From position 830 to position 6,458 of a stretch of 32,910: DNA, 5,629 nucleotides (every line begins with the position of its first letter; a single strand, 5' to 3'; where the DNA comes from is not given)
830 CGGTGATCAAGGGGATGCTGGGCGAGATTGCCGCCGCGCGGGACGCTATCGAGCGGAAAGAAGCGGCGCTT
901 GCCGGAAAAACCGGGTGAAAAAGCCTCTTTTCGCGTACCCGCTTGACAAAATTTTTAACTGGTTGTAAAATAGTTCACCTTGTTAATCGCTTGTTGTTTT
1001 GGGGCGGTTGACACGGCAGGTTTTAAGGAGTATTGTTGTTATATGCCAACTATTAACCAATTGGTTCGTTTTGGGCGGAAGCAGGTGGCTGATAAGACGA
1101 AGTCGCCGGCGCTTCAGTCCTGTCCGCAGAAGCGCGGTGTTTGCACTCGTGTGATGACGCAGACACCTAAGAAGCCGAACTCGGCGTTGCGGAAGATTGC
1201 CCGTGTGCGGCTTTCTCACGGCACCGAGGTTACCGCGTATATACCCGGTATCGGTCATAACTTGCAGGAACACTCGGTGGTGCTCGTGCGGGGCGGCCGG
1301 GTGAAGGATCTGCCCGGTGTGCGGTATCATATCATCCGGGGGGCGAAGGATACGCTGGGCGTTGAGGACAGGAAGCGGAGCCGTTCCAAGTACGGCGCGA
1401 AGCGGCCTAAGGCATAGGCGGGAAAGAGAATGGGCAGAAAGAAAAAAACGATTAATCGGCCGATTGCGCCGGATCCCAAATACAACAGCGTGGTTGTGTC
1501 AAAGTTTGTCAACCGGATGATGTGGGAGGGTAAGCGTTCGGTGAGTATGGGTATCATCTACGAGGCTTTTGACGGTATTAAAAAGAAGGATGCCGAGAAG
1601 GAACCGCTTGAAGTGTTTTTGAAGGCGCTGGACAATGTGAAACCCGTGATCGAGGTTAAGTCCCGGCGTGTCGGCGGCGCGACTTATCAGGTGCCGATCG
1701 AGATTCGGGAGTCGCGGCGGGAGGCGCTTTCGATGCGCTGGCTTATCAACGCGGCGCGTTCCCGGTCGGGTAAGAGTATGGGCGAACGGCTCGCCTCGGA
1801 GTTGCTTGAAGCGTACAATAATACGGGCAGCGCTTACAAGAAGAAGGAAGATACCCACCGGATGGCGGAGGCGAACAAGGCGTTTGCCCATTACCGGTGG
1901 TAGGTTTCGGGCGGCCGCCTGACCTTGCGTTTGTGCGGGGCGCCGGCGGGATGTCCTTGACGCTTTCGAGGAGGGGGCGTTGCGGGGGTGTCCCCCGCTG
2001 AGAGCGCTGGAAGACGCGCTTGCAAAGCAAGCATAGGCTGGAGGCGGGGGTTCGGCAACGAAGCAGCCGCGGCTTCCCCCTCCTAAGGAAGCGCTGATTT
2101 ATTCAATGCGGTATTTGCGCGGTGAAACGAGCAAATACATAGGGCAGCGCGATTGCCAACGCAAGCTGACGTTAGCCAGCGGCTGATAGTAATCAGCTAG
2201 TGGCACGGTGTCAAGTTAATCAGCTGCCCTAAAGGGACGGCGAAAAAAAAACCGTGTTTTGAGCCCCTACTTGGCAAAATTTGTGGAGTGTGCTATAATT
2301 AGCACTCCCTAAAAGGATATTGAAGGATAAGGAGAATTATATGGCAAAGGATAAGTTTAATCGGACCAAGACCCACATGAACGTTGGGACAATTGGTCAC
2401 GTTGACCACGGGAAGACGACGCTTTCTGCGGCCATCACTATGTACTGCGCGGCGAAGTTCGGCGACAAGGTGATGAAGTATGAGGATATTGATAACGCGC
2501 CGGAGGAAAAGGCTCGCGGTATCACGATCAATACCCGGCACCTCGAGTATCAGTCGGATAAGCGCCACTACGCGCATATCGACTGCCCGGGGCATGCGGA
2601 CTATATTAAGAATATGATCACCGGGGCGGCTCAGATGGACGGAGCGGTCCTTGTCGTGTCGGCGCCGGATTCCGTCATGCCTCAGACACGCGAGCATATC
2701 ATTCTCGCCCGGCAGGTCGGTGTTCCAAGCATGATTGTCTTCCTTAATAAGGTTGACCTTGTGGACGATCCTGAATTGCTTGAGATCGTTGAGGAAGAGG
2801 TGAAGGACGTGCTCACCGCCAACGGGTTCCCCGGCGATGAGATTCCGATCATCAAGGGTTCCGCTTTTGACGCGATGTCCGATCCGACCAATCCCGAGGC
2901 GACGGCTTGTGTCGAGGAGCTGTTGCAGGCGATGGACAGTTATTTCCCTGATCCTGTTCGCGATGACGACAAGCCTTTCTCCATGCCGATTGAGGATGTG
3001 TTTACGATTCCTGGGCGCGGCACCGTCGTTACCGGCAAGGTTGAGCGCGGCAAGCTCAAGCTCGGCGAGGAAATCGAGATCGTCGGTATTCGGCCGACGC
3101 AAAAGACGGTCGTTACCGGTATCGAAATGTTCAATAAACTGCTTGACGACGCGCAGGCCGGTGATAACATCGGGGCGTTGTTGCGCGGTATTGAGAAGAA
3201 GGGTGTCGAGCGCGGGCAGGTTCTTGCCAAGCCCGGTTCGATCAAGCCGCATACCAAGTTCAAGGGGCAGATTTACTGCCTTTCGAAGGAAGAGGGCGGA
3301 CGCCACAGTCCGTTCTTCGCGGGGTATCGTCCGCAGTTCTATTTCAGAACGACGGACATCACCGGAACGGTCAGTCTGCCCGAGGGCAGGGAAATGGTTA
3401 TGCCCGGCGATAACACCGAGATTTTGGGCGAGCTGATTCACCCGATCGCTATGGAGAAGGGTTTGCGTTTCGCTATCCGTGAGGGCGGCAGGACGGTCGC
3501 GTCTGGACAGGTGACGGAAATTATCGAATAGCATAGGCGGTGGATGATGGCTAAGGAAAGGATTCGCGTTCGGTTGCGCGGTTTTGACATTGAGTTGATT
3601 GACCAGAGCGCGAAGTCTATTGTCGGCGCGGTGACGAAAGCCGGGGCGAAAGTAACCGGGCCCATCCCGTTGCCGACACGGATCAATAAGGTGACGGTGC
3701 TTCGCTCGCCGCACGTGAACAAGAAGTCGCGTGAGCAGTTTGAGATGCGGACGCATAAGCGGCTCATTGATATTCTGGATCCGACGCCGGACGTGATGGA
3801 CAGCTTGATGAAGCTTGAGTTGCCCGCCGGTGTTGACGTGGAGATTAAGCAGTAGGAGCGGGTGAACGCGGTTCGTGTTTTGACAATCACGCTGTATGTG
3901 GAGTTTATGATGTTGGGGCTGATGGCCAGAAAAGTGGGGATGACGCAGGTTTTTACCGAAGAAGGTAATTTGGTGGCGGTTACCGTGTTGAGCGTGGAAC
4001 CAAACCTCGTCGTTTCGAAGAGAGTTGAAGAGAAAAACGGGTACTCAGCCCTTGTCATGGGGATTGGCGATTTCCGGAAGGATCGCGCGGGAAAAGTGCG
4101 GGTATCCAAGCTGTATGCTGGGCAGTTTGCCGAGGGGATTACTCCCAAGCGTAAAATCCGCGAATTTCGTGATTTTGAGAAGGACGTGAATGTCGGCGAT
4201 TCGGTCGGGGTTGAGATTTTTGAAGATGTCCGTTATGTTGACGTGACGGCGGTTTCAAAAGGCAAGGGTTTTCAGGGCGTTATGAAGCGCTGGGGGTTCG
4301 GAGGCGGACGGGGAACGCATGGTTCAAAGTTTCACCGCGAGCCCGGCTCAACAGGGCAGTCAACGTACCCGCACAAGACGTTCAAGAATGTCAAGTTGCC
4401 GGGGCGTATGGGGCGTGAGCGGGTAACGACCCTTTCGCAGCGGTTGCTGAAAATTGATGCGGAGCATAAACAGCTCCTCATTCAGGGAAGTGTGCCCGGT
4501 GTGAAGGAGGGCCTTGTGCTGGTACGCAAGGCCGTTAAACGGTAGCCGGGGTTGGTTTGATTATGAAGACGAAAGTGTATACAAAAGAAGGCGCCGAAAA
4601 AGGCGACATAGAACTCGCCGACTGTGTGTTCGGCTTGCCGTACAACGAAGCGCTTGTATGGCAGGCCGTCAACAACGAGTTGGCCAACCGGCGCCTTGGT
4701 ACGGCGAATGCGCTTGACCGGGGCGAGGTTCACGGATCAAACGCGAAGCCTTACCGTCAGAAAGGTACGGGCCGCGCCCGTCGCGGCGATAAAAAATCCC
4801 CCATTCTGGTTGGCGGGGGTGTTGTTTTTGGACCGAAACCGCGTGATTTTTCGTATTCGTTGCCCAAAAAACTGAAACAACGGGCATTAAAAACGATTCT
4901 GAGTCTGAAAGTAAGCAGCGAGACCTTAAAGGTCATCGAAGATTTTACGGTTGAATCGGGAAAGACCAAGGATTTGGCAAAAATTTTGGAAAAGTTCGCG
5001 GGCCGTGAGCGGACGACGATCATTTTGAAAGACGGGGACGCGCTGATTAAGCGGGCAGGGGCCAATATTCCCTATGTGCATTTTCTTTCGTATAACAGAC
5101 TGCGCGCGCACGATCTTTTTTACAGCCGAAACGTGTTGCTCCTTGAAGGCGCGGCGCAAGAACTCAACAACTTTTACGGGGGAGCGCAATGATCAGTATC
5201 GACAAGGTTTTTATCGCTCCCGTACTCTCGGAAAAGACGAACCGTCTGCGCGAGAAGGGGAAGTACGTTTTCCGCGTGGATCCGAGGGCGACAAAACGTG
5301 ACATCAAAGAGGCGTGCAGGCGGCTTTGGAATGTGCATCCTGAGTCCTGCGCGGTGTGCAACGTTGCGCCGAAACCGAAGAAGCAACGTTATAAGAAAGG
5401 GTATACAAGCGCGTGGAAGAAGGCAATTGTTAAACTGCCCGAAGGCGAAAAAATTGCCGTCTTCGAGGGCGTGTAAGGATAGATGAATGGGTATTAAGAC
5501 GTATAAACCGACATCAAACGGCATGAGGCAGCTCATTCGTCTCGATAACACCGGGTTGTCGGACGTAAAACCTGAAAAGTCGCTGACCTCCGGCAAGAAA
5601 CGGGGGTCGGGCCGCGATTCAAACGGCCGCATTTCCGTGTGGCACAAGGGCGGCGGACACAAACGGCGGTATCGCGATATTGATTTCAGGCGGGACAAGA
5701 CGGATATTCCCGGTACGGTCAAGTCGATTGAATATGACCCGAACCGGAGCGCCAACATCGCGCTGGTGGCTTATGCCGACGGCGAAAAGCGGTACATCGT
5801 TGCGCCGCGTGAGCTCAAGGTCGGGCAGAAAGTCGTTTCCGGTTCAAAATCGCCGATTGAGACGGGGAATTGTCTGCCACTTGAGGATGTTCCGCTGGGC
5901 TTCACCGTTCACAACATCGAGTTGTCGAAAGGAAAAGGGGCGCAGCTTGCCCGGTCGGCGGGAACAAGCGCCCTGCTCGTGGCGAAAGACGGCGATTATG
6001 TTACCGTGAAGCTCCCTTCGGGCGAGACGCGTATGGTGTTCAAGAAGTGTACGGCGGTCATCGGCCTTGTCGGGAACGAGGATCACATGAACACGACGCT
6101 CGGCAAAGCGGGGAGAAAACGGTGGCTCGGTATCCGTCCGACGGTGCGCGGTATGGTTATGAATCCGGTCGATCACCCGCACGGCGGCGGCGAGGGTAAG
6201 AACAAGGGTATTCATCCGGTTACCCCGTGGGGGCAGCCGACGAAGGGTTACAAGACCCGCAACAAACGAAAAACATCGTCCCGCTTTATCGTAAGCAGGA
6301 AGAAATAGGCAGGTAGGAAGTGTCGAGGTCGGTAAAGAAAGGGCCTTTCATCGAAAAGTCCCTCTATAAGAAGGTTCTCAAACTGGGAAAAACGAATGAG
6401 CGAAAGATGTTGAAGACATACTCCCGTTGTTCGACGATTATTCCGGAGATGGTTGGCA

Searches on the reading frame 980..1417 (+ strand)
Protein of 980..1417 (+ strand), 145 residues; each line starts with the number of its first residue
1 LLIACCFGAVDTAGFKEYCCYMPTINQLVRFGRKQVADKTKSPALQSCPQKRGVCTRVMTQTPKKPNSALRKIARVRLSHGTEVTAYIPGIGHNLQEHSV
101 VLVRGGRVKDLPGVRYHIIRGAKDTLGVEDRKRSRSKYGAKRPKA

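Call 49: search_protein_families(library=pfam, proteins=[window:980-1417:+], max_evalue=0.001)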
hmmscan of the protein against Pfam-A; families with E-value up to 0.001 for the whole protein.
window:980-1417:+ (145 aa): 1 family
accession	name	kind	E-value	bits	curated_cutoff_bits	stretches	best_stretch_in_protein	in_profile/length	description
PF00164.32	Ribosom_S12_S23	-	3.4e-40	136.6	22.3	1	39-144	2-109/110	Ribosomal protein S12/S23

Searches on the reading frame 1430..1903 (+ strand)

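Call 49: search_protein_families(library=pfam, proteins=[window:1430-1903:+], max_evalue=0.001)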
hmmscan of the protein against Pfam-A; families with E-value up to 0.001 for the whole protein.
window:1430-1903:+ (157 aa): 1 family
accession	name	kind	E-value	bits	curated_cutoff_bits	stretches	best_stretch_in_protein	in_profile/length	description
PF00177.27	Ribosomal_S7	-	2.3e-63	212.6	24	1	3-150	2-148/148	Ribosomal protein S7p/S5e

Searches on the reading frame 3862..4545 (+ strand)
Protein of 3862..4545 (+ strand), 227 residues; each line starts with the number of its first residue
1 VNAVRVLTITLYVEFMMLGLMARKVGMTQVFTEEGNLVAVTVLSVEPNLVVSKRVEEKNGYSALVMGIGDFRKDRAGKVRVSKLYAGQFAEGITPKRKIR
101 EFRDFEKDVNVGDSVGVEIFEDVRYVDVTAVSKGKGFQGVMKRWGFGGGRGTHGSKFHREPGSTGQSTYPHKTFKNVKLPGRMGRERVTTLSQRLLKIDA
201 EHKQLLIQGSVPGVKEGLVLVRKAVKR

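Call 49: search_protein_families(library=pfam, proteins=[window:3862-4545:+], max_evalue=0.001)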
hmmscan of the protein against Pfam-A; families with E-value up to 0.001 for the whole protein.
window:3862-4545:+ (227 aa): 1 family
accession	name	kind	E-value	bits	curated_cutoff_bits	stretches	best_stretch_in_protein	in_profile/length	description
PF00297.29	Ribosomal_L3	-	6.7e-15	55.4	22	1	118-200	210-290/369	Ribosomal protein L3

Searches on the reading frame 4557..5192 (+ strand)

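Call 49: search_protein_families(library=pfam, proteins=[window:4557-5192:+], max_evalue=0.001)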
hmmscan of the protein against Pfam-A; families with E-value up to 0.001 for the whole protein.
window:4557-5192:+ (211 aa): 1 family
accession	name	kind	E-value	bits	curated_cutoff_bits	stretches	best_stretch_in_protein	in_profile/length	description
PF00573.27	Ribosomal_L4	-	5.2e-58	196.3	25.8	1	18-204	1-188/190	Ribosomal protein L4/L1 family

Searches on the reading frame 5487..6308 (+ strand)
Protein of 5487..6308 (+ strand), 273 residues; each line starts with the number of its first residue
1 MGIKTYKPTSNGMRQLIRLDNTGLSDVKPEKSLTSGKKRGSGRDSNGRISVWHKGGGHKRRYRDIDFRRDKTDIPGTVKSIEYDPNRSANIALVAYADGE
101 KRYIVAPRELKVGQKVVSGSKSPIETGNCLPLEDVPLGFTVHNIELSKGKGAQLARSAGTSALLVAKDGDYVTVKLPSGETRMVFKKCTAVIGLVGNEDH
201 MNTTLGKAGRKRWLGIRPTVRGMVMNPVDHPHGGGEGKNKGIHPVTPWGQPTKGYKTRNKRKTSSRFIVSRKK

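Call 49: search_protein_families(library=pfam, proteins=[window:5487-6308:+], max_evalue=0.001)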
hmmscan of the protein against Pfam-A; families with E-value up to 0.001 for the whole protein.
window:5487-6308:+ (273 aa): 2 families
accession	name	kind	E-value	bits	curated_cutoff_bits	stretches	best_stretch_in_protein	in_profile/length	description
PF03947.24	Ribosomal_L2_C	-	1.2e-56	190.6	33.7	1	126-249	2-126/126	Ribosomal Proteins L2, C-terminal domain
PF00181.30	Ribosomal_L2_N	-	1.9e-35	121.2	23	1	42-118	1-77/77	Ribosomal Proteins L2, RNA binding N-terminal domain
